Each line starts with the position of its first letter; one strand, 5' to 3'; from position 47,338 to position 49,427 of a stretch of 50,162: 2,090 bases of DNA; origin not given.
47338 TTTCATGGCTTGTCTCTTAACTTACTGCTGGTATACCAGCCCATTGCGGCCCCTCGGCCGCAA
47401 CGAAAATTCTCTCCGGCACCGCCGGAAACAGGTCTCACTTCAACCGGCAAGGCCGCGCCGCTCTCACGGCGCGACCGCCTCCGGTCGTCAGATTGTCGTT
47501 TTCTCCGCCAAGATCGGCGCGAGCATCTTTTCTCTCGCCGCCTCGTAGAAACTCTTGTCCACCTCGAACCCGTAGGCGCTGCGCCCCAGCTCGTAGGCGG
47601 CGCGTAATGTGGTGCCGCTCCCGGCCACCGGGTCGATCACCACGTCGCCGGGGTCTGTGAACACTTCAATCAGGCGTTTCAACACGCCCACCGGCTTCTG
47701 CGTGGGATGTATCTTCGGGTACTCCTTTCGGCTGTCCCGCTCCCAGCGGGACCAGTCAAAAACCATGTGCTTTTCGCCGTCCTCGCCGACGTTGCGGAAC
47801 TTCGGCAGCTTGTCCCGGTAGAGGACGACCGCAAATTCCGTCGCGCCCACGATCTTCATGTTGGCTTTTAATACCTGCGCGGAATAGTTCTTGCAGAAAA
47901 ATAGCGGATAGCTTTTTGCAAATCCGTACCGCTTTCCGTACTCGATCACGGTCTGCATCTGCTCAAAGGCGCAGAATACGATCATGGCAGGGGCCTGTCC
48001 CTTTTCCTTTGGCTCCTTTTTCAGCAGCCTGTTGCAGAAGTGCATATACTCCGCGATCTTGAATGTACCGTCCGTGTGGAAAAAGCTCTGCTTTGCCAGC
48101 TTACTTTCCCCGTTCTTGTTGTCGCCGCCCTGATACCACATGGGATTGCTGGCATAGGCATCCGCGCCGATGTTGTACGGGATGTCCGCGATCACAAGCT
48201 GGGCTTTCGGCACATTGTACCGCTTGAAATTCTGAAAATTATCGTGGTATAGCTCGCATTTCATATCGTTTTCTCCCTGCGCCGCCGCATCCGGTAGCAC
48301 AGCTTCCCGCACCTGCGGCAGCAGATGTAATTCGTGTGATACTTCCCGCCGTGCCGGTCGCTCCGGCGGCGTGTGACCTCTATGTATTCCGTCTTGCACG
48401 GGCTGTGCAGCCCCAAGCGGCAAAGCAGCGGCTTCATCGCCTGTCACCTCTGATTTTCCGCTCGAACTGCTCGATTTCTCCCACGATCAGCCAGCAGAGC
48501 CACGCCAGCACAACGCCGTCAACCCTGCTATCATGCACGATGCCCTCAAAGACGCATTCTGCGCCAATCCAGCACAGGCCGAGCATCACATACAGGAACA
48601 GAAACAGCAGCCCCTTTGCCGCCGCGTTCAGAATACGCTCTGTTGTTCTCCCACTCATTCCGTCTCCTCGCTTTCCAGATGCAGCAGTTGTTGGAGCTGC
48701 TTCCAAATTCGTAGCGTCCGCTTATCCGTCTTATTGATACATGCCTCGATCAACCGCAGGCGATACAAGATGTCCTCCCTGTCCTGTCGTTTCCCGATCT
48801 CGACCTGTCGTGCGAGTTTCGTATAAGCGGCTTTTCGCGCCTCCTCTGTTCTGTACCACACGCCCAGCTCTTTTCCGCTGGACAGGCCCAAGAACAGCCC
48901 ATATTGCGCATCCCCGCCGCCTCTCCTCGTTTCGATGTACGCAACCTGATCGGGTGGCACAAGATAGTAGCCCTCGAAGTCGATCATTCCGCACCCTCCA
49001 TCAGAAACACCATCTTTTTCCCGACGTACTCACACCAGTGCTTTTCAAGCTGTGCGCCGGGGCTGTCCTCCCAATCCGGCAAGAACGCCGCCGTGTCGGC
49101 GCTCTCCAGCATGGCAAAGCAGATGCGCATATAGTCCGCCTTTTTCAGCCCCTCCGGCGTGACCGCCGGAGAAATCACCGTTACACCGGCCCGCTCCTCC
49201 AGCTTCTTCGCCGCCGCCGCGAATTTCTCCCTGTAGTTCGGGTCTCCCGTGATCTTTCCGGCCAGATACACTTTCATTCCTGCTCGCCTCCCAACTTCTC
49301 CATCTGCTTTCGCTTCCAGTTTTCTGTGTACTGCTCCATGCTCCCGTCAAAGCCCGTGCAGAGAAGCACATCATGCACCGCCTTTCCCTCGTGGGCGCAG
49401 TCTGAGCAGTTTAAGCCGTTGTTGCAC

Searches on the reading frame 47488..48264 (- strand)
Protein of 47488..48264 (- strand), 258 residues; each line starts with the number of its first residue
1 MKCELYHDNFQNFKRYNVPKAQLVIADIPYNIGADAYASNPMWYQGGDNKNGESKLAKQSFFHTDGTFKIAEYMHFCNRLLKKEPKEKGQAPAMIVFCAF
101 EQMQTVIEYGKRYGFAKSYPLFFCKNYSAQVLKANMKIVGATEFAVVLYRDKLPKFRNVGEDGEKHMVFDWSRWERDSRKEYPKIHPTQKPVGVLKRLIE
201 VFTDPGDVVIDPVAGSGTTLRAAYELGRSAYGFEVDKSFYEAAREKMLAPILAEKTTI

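Call 43: search_protein_families(library=phrogs, proteins=[window:47488-48264:-], max_evalue=0.001)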
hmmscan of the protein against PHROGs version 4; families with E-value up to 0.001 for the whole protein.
window:47488-48264:- (258 aa): 10 families
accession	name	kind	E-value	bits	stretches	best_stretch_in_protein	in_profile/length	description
phrog_67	-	other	1.4e-51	177.4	1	1-251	122-347/743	DNA methyltransferase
phrog_3008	-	other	1.2e-26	94.5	1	165-251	126-215/244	DNA methyltransferase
phrog_498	-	other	9e-19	68.4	1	20-246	222-419/633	DNA methyltransferase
phrog_18293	-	other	4.3e-16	59.9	1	184-246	44-106/119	methyltransferase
phrog_6952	-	other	1.3e-14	55.5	1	174-244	102-172/181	DNA methyltransferase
phrog_23085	-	unknown function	4.6e-11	43.5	1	163-246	23-104/138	-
phrog_23148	-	unknown function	1.4e-07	32.7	1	176-247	73-146/165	-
phrog_16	-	DNA, RNA and nucleotide metabolism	1.3e-06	27.9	1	98-243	827-905/986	DNA helicase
phrog_8769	-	other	2.3e-06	28.4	1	198-249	4-55/71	methyltransferase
phrog_18146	-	other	3.6e-06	27.2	1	191-237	54-101/452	DNA methyltransferase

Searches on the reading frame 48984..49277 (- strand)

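Call 60: search_protein_families(library=phrogs, proteins=[window:48984-49277:-], max_evalue=0.001)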
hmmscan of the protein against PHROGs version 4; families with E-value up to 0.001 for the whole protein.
window:48984-49277:- (97 aa): 5 families
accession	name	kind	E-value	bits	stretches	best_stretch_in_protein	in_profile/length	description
phrog_355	-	DNA, RNA and nucleotide metabolism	9e-28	98.3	1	1-95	75-175/249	nucleoside 2-deoxyribosyltransferase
phrog_5781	-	unknown function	4.2e-21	76.5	1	1-89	6-96/220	-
phrog_31170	-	unknown function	7.9e-10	39.7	1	2-53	2-53/55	-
phrog_15484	-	other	1.6e-06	29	1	3-91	153-244/253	hydrolase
phrog_12019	-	other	9.7e-05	23.2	1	31-94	45-114/241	MazG-like pyrophosphatase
